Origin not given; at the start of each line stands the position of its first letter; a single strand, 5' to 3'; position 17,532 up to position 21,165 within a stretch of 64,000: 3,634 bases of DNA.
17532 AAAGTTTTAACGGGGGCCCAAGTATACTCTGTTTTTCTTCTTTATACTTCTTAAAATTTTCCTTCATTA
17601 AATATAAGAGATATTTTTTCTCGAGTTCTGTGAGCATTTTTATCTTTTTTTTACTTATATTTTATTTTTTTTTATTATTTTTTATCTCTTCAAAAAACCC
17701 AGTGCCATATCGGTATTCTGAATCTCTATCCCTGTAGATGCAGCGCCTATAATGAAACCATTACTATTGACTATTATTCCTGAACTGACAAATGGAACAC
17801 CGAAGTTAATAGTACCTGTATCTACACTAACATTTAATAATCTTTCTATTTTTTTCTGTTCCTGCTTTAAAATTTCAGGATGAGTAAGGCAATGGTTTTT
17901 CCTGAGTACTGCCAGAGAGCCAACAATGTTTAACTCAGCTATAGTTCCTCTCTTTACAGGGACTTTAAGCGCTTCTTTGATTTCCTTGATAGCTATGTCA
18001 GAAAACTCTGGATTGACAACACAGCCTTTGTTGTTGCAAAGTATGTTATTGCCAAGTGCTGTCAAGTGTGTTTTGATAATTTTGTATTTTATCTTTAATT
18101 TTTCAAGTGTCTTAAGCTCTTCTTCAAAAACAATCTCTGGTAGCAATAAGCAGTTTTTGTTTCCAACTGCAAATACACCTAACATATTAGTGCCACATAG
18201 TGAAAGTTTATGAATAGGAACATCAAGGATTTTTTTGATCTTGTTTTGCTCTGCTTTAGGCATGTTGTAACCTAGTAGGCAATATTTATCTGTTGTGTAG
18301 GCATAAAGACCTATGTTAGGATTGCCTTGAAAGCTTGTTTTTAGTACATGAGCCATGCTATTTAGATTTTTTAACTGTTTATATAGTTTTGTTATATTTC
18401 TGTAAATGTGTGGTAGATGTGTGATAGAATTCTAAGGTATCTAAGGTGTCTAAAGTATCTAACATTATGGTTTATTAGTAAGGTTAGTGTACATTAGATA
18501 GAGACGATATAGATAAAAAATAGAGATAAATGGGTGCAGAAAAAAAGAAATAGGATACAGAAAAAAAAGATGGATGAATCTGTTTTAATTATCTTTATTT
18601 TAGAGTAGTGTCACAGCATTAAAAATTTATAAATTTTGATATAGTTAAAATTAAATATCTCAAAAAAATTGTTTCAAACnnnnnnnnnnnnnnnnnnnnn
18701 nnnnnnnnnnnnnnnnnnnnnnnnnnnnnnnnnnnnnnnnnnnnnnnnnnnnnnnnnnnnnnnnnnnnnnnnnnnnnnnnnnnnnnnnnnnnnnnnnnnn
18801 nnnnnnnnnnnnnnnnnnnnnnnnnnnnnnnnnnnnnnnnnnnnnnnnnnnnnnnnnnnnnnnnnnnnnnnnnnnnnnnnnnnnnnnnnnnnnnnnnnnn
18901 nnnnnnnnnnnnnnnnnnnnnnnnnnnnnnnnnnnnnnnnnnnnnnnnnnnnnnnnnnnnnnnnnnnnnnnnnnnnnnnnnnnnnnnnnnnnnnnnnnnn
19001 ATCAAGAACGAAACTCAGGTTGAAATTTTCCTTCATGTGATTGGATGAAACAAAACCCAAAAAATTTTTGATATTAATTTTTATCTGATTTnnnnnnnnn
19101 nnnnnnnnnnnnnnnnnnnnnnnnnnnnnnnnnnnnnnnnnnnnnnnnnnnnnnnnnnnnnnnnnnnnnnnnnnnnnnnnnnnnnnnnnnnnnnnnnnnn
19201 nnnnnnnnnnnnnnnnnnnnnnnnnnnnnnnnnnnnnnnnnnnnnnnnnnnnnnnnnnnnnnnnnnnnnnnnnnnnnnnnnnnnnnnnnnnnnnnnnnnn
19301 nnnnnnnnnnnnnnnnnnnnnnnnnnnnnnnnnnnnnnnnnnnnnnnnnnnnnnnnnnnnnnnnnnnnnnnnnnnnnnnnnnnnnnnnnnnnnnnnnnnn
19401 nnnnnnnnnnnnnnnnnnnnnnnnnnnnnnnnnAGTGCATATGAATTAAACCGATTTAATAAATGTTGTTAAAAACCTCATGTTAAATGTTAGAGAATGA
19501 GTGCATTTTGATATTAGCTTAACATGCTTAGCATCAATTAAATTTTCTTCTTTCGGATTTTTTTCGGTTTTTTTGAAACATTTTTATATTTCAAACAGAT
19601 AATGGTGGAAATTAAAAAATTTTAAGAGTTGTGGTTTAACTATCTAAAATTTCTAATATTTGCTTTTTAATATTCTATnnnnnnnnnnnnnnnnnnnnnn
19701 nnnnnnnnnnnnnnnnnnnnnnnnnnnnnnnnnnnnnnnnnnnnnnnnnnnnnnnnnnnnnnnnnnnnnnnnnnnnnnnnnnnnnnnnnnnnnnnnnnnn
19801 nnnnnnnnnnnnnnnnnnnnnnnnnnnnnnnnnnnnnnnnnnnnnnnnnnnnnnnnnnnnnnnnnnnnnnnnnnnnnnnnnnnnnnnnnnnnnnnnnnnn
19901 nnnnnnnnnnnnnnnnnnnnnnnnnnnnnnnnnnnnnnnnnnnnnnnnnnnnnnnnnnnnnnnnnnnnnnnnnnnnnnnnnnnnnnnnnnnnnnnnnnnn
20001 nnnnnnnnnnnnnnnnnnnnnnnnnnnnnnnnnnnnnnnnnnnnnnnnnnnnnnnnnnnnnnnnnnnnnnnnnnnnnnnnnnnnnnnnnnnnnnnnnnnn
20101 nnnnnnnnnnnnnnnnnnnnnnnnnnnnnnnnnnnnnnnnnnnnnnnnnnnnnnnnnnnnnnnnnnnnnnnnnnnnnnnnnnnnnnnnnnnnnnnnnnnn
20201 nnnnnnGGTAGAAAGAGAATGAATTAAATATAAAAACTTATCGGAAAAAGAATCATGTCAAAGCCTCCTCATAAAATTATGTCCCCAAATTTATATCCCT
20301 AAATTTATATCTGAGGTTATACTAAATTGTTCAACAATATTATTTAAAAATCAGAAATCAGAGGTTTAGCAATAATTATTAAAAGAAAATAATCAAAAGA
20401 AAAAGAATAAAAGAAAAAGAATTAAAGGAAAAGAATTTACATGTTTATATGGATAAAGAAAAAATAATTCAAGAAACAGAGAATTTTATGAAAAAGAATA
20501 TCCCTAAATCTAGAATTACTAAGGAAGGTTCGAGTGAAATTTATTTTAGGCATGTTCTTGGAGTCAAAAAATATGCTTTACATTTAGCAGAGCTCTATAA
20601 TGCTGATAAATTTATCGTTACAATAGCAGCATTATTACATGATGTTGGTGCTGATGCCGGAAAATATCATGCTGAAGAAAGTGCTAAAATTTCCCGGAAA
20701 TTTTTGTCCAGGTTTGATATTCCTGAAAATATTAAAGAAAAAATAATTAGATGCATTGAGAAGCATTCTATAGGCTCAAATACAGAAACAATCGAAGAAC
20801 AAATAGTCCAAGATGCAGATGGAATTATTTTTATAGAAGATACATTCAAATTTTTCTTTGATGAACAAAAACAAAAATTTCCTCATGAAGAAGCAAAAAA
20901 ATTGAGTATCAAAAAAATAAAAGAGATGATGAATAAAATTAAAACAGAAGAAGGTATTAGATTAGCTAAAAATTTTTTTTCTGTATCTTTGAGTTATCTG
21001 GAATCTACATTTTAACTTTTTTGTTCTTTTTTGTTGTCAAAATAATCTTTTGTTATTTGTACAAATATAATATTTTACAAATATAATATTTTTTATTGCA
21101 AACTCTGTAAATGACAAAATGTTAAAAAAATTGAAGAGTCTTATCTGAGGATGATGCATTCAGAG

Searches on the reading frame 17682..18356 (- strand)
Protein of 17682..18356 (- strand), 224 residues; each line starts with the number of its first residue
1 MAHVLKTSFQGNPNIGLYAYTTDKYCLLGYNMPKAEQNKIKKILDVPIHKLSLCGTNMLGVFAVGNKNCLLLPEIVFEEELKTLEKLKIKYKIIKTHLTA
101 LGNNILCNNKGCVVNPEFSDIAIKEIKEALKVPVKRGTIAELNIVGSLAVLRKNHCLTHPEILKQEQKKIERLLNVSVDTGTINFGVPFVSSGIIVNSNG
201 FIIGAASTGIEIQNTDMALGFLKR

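Call 51: search_protein_families(library=pfam, proteins=[window:17682-18356:-])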
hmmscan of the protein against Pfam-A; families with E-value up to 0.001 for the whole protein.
window:17682-18356:- (224 aa): 1 family
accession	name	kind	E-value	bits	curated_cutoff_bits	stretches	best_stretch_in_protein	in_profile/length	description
PF01912.23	eIF-6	-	5.7e-64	215.6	25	1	6-200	1-196/197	eIF-6 family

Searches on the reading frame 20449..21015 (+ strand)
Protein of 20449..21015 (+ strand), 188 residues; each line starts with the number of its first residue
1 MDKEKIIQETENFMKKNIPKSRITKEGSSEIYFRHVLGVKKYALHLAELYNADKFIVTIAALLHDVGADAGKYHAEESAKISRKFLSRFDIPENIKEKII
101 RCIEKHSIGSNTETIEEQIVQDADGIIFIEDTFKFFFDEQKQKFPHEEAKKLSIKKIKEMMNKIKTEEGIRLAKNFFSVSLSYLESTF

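Call 51: search_protein_families(library=pfam, proteins=[window:20449-21015:+])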
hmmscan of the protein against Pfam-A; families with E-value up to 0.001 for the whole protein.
window:20449-21015:+ (188 aa): 2 families
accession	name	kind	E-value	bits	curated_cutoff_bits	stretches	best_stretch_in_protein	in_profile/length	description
PF01966.28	HD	-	3e-14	53.7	22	1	32-125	1-112/116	HD domain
PF13875.12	DUF4202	-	0.00026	21.3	35.1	1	75-151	84-151/183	Domain of unknown function (DUF4202)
